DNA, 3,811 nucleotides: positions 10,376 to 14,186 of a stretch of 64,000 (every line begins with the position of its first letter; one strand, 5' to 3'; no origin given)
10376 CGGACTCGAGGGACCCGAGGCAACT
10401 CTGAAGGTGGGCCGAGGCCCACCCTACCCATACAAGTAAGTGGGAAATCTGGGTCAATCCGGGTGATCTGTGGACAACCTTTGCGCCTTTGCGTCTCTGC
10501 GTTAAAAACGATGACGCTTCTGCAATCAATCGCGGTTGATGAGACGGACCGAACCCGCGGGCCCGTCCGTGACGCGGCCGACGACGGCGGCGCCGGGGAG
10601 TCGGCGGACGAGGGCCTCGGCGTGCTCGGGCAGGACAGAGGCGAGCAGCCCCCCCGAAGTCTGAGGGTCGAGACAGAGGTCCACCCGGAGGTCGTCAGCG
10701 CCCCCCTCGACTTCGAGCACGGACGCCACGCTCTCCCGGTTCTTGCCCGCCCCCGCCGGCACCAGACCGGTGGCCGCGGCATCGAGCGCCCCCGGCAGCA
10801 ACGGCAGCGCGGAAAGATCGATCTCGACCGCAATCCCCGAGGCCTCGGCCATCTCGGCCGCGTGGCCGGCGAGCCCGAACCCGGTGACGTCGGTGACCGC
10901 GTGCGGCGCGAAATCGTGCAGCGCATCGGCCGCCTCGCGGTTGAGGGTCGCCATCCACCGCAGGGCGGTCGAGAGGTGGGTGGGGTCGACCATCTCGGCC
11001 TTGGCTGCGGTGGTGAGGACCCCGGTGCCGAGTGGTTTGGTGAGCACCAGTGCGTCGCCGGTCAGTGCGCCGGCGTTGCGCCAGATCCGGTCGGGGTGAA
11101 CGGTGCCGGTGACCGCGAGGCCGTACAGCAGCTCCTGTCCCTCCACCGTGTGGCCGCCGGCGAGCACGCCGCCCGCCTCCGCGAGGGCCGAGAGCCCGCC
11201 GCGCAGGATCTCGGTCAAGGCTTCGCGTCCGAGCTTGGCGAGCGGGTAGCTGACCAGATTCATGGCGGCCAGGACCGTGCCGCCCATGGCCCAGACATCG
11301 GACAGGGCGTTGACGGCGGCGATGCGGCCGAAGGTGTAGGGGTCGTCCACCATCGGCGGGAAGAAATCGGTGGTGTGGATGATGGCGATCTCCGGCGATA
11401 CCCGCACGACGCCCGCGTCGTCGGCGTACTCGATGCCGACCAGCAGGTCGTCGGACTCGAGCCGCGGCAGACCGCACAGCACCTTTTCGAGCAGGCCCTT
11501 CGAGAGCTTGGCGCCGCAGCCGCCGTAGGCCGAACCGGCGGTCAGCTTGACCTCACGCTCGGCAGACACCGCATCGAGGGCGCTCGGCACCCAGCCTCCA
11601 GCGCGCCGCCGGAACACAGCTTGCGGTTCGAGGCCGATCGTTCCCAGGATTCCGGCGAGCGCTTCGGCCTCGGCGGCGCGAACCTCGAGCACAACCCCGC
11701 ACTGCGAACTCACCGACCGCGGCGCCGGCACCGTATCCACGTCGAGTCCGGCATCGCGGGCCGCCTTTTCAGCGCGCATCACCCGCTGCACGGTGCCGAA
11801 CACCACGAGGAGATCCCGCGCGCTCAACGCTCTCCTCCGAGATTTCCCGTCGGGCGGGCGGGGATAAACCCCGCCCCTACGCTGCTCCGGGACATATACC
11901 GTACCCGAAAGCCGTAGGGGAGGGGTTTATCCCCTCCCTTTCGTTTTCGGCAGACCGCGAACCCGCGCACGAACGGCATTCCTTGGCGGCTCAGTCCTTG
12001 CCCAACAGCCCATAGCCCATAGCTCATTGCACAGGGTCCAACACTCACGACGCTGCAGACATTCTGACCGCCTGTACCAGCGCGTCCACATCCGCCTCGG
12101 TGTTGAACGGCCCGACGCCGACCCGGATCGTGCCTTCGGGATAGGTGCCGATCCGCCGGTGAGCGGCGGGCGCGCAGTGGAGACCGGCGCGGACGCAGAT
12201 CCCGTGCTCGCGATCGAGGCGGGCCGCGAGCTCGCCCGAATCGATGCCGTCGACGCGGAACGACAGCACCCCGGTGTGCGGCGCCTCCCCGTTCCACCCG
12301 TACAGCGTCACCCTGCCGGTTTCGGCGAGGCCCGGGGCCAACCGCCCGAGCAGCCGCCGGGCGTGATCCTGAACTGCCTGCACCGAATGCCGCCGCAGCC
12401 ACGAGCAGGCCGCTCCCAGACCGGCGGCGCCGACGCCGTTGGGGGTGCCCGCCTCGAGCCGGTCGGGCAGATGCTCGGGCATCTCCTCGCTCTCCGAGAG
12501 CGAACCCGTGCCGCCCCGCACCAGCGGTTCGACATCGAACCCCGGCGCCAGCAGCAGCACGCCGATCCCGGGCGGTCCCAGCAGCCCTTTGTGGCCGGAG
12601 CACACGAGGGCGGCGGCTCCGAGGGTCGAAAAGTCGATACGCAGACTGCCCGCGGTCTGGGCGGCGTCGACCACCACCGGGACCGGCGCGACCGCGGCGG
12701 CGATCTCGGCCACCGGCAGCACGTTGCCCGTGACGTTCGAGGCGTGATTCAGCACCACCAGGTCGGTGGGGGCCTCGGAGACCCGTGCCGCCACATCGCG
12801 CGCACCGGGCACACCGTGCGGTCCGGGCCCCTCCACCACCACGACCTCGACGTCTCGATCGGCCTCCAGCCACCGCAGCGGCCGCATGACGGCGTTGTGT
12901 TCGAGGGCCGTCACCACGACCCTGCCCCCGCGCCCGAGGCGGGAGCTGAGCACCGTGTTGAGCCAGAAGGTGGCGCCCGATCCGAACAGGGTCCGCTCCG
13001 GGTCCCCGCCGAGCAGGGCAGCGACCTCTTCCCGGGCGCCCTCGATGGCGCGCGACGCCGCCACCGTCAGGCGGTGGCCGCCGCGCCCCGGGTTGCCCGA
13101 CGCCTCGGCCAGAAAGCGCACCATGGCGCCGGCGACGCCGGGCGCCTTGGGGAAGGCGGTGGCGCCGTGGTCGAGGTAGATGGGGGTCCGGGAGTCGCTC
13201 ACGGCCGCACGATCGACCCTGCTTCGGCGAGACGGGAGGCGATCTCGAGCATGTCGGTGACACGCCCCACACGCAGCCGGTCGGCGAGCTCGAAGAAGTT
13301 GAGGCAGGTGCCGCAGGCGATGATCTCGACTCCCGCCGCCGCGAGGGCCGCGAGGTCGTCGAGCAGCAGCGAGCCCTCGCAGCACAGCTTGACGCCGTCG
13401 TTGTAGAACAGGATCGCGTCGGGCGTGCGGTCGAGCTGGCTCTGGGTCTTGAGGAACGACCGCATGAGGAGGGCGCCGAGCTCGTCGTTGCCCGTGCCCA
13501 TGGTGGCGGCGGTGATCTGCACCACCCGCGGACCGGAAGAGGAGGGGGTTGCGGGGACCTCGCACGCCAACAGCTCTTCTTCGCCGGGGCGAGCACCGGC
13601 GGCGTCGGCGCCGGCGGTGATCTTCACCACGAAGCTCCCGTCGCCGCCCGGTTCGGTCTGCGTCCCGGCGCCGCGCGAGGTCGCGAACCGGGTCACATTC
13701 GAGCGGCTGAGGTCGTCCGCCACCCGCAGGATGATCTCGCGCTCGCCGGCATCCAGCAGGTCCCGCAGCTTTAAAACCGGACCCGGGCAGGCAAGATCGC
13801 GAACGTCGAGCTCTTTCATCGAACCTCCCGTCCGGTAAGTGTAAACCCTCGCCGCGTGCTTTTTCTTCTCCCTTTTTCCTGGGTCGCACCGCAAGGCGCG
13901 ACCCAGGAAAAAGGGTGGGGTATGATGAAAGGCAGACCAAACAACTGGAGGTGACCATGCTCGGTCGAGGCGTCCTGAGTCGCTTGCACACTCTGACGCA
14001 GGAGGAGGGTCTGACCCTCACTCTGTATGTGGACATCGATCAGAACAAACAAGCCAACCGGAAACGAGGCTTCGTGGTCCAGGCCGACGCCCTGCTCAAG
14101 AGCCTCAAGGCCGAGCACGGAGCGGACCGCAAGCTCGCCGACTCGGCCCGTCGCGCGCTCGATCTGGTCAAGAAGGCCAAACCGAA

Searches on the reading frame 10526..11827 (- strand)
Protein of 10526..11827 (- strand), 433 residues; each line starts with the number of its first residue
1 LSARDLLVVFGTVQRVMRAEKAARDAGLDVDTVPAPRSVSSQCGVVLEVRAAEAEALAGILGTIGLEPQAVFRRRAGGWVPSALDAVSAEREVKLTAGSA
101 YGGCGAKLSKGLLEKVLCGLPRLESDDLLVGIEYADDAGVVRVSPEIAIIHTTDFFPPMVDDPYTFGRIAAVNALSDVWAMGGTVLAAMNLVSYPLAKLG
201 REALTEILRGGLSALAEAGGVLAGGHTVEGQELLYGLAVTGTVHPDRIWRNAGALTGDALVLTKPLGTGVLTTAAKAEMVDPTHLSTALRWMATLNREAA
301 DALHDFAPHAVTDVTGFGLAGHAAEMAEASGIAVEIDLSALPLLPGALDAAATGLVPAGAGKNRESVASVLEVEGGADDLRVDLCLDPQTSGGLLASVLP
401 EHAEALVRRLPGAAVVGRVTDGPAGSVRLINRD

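Call 12: search_protein_families(library=pfam, proteins=[window:10526-11827:-])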
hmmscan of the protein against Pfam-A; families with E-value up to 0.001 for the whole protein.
window:10526-11827:- (433 aa): 3 families
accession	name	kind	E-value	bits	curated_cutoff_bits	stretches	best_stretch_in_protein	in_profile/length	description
PF00586.29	AIRS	-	8.2e-22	78.2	24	1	136-243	2-112/112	AIR synthase related protein, N-terminal domain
PF02769.27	AIRS_C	-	4.5e-19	69.6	23.1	1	257-428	3-154/156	AIR synthase related protein, C-terminal domain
PF11823.13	Se_S_carrier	-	1.3e-14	53.8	25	1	6-72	2-68/69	Putative Se/S carrier protein-like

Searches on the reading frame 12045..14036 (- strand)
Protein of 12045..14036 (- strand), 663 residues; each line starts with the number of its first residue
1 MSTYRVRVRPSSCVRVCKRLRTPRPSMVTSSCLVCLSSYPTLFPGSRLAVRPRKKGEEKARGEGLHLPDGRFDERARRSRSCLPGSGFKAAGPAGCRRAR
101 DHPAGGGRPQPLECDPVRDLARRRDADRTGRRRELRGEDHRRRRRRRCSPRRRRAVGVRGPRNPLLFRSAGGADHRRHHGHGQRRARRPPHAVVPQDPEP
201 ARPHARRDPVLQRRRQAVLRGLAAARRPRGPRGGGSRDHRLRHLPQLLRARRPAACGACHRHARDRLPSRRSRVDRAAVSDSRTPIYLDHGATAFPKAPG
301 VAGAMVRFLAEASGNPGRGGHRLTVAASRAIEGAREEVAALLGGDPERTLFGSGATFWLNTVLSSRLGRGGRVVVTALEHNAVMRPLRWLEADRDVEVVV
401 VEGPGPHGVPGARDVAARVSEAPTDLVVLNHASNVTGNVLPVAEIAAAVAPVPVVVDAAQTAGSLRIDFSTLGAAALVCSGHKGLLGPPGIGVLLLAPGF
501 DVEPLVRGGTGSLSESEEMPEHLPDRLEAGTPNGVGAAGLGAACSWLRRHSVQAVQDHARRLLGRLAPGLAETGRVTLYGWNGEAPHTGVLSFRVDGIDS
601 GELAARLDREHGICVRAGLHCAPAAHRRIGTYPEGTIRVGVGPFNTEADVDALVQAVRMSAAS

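Call 52: search_protein_families(library=pfam, proteins=[window:12045-14036:-], max_evalue=0.01)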
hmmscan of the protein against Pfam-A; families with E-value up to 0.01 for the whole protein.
window:12045-14036:- (663 aa): 2 families
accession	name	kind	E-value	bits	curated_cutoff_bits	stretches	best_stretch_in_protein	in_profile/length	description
PF00266.25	Aminotran_5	-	1.6e-71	241.7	21.5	1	286-653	1-371/371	Aminotransferase class-V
PF00155.27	Aminotran_1_2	-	0.007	16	19.7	0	332-458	45-186/361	Aminotransferase class I and II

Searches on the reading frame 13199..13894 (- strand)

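Call 12: search_protein_families(library=pfam, proteins=[window:13199-13894:-])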
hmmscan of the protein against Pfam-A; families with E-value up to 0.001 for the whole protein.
window:13199-13894:- (231 aa): 1 family
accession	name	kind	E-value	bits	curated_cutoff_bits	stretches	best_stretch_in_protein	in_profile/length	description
PF01206.22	TusA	-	1.1e-08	35.2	28.6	1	27-92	1-68/70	Sulfurtransferase TusA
